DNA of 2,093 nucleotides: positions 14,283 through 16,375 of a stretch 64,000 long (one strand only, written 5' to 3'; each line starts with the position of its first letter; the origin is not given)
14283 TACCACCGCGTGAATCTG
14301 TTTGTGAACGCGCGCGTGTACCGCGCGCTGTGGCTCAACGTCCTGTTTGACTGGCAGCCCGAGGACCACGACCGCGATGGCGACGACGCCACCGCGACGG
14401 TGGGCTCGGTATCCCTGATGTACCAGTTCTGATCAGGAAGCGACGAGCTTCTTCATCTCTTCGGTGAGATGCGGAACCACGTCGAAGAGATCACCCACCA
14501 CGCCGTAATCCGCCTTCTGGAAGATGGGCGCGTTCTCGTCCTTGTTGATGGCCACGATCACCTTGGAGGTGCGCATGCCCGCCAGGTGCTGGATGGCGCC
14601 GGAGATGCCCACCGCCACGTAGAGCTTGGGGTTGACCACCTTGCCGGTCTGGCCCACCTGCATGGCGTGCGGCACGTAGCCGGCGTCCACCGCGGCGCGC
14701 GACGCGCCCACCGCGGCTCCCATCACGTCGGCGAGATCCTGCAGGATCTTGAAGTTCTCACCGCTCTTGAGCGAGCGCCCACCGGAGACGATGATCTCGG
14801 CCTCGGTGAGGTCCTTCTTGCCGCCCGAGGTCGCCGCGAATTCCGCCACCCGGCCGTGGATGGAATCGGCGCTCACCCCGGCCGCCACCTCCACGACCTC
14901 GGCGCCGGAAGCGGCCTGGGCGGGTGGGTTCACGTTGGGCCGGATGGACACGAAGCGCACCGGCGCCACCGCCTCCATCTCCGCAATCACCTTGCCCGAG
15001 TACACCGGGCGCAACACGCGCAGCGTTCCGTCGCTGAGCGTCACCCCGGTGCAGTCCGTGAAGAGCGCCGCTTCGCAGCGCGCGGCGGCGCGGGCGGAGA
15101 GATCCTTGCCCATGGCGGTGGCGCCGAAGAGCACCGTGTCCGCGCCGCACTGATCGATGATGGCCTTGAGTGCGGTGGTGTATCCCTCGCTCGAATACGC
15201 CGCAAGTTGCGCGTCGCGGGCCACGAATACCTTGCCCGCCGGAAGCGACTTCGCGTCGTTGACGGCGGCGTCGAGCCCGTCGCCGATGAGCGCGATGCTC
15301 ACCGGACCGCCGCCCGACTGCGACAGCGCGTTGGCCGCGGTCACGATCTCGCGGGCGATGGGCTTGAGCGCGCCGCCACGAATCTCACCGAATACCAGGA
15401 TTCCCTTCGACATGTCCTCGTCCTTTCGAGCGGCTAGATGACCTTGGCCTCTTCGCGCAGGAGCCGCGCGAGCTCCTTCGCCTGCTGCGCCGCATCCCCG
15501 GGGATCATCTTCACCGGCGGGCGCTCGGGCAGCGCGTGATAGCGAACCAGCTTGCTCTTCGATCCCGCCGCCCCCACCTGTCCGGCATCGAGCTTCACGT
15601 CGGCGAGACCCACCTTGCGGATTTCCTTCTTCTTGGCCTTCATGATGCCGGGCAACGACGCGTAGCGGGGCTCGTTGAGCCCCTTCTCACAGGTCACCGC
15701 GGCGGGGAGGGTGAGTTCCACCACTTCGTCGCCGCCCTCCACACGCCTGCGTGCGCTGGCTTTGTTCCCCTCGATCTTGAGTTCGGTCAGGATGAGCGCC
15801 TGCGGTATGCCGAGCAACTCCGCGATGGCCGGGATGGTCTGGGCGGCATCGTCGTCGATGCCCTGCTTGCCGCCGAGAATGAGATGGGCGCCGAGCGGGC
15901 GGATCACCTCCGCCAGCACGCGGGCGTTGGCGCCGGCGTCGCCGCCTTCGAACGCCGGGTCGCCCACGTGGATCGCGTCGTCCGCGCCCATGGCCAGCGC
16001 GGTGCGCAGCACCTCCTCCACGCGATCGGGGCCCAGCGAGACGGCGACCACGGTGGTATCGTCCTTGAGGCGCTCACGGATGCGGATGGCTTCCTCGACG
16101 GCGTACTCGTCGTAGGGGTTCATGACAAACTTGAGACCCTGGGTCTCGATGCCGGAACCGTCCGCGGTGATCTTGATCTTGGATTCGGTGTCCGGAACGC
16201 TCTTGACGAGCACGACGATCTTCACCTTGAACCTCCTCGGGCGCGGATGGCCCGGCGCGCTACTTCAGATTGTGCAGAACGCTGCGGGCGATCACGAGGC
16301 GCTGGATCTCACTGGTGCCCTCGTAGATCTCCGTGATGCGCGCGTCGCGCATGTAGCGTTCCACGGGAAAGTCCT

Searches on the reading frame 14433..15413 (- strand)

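Call 74: search_protein_families(library=pfam, proteins=[window:14433-15413:-], max_evalue=0.0001)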
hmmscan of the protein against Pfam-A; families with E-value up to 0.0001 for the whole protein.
window:14433-15413:- (326 aa): 2 families
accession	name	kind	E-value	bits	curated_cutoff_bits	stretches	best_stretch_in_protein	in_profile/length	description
PF00766.25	ETF_alpha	-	2.5e-36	124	27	1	201-281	1-81/81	Electron transfer flavoprotein FAD-binding domain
PF01012.27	ETF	-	1.8e-35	122.8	26.7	1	6-178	2-178/181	Electron transfer flavoprotein domain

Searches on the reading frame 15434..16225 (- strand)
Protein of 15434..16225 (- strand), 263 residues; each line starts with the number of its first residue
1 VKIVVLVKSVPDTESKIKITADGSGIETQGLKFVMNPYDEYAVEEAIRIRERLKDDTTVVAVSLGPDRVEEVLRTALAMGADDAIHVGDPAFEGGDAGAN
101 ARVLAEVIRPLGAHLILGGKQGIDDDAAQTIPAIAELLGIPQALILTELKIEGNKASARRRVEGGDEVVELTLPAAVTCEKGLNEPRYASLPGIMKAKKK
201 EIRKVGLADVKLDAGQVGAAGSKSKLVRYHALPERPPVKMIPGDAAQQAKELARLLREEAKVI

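Call 74: search_protein_families(library=pfam, proteins=[window:15434-16225:-], max_evalue=0.0001)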
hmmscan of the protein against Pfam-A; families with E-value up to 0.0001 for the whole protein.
window:15434-16225:- (263 aa): 1 family
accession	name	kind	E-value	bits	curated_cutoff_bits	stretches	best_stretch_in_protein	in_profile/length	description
PF01012.27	ETF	-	5.4e-44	150.6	26.7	1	26-209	4-180/181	Electron transfer flavoprotein domain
